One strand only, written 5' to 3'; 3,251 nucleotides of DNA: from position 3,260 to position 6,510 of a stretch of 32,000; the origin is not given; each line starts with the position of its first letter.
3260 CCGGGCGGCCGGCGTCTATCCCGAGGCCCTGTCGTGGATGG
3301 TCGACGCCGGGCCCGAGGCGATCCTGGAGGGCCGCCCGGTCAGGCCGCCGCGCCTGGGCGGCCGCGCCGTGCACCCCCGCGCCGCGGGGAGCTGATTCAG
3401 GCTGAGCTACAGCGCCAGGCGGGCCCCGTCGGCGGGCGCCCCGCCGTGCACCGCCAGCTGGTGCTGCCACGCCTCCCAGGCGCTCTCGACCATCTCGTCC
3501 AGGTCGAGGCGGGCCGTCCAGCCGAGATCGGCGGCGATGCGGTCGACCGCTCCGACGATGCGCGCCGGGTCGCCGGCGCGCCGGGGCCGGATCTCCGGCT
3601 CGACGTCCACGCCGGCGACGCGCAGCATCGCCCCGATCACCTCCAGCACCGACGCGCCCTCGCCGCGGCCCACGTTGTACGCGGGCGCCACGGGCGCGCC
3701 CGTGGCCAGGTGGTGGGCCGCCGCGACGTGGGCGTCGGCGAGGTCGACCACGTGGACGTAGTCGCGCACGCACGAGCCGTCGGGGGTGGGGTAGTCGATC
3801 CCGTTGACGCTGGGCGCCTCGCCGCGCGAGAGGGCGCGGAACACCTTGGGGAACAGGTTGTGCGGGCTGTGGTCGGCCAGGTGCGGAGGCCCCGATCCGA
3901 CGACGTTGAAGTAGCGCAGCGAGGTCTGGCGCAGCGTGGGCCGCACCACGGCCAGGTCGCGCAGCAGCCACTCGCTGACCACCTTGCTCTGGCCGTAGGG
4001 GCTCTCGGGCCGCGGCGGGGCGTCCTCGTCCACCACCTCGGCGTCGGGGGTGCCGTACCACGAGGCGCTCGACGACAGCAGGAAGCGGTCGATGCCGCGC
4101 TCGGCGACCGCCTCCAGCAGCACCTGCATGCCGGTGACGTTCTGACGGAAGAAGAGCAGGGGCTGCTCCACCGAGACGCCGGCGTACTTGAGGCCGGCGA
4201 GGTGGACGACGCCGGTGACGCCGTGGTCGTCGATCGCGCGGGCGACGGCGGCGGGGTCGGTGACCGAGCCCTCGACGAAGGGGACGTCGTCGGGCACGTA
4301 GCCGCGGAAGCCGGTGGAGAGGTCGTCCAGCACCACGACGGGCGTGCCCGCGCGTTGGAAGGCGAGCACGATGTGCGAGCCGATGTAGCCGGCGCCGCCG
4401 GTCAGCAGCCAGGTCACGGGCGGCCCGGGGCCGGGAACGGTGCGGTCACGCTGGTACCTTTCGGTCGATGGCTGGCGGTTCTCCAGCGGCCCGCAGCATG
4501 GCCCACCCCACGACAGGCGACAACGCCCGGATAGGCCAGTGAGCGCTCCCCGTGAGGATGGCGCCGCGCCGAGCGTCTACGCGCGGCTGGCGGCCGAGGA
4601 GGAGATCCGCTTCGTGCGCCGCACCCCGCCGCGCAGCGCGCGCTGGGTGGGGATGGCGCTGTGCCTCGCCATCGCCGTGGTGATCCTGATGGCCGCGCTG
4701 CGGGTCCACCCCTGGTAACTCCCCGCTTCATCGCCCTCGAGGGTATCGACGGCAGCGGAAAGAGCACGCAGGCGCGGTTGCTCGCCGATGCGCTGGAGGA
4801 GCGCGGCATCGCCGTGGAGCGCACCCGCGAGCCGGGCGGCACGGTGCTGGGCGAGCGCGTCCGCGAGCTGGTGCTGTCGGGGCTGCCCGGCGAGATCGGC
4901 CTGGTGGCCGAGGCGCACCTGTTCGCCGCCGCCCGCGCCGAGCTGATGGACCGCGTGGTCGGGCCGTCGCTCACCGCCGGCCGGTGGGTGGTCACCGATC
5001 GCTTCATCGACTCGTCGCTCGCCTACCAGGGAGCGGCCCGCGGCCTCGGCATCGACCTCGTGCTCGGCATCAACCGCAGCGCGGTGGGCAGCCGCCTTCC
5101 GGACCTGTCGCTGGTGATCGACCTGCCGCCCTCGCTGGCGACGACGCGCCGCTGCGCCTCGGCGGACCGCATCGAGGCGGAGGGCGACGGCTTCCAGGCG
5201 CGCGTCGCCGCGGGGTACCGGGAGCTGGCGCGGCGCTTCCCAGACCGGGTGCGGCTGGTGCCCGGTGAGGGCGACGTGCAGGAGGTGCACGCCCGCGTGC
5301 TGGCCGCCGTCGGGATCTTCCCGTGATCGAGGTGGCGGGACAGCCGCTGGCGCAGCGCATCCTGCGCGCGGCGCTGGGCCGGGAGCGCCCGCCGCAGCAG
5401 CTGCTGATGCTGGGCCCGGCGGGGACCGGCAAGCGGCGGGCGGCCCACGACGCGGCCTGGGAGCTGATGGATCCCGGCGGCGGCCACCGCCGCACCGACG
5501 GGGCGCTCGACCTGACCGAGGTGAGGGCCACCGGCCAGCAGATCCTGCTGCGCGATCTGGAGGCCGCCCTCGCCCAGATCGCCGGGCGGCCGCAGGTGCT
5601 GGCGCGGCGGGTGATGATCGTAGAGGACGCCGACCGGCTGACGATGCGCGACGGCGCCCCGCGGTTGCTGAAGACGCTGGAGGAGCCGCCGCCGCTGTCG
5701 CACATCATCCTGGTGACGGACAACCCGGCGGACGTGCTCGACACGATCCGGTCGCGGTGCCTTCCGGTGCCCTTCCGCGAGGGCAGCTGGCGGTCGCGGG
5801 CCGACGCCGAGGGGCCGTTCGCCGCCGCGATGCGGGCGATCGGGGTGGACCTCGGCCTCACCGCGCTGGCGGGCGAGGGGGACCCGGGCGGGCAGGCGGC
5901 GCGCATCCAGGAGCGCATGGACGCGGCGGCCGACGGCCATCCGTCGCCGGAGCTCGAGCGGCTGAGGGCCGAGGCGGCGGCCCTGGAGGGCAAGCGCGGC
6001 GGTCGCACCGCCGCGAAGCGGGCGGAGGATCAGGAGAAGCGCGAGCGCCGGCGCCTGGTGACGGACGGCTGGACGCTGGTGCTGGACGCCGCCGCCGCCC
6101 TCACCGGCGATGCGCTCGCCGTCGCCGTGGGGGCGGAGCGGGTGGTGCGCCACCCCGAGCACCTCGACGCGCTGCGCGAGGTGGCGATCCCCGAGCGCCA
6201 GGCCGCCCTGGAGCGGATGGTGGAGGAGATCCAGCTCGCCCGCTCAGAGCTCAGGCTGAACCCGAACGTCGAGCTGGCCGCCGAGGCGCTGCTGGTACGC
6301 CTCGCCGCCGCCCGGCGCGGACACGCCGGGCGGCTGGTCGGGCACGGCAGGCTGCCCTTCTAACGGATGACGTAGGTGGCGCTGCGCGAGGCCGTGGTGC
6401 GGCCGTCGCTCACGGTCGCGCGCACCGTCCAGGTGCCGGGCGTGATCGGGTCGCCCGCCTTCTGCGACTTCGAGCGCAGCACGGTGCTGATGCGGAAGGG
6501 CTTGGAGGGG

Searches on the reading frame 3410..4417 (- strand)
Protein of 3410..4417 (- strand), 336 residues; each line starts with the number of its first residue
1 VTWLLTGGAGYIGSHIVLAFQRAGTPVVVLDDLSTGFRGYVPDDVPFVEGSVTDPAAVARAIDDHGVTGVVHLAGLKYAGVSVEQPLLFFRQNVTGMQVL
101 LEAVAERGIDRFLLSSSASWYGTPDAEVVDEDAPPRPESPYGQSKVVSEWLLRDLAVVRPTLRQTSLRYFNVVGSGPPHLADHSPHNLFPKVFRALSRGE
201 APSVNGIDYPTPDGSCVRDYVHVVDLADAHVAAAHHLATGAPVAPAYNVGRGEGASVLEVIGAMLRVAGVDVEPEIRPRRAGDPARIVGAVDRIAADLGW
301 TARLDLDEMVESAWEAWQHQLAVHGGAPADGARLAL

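Call 44: search_protein_families(library=pfam, proteins=[window:3410-4417:-])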
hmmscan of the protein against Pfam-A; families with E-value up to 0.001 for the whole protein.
window:3410-4417:- (336 aa): 7 families
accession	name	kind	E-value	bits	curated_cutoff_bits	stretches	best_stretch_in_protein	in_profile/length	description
PF01370.27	Epimerase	-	6.8e-54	183.2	20.9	1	3-250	1-240/240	NAD dependent epimerase/dehydratase family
PF16363.11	GDP_Man_Dehyd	-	4.3e-41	141.9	27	1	4-311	1-330/332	GDP-mannose 4,6 dehydratase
PF01073.25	3Beta_HSD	-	8.5e-11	41.8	22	1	5-238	2-233/280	3-beta hydroxysteroid dehydrogenase/isomerase family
PF04321.23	RmlD_sub_bind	-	2.6e-09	37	27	1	1-154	1-138/287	RmlD substrate binding domain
PF02719.21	Polysacc_synt_2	-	8.6e-09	35.4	20.2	1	47-175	58-174/293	Polysaccharide biosynthesis protein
PF13460.12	NAD_binding_10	-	2.7e-06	27.8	27.2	1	7-122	1-103/184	NAD(P)H-binding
PF08659.16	KR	-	5.5e-05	23.6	22.6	0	3-122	3-142/180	KR domain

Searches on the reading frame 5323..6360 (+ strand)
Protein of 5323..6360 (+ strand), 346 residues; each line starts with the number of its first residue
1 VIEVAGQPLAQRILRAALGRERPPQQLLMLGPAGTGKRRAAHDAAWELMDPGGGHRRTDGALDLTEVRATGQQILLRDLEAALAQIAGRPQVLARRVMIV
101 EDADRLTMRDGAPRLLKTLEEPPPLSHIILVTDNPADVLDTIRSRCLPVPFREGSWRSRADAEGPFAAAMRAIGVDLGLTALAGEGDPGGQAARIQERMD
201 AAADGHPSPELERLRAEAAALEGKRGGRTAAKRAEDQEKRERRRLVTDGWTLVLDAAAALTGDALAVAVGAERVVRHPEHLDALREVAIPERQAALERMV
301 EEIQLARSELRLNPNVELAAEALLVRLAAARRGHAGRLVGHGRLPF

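Call 44: search_protein_families(library=pfam, proteins=[window:5323-6360:+])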
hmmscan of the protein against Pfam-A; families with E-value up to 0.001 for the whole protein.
window:5323-6360:+ (346 aa): 1 family
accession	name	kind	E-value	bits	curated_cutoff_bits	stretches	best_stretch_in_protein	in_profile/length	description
PF13177.12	DNA_pol3_delta2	-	3.1e-19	69.9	27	1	7-153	2-159/161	DNA polymerase III, delta subunit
